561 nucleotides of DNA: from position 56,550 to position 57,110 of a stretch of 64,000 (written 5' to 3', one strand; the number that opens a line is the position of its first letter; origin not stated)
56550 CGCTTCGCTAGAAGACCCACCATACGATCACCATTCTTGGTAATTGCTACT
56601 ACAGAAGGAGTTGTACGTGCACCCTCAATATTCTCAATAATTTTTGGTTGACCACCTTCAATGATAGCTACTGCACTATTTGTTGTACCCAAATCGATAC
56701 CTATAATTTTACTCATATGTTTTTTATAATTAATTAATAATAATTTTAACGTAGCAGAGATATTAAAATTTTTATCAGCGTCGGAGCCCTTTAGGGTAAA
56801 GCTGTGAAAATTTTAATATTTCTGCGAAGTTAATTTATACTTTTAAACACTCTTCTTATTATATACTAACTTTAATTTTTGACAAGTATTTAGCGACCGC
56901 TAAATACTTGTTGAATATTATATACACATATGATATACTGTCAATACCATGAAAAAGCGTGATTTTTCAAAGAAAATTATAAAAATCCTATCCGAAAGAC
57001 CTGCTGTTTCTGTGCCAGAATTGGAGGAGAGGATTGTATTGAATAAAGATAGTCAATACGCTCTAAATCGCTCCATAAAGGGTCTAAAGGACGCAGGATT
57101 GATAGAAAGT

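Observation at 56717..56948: dnaK control region: overlapping divergent promoters on a perfect 13-bp-arm palindrome, a PaaX-like wHTH gene as candidate heat-shock repressor, no hrcA/CIRCE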

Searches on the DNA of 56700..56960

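Call 67: search_rna_families(source=window, start=56700, end=56960, threshold=evalue, max_evalue=1)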
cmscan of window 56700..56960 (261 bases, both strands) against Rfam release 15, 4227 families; matches with E-value up to 1: 2.
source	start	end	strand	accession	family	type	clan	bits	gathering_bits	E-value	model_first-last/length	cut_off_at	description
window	56799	56843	+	RF01615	ceN111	Gene; snRNA; snoRNA; CD-box;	-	18.2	43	0.88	1-70/70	no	Nematode snoRNA ceN111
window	56873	56920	+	RF04085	mir-1271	Gene; miRNA;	-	15.5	80.5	0.96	13-64/77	no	mir-1271 microRNA precursor family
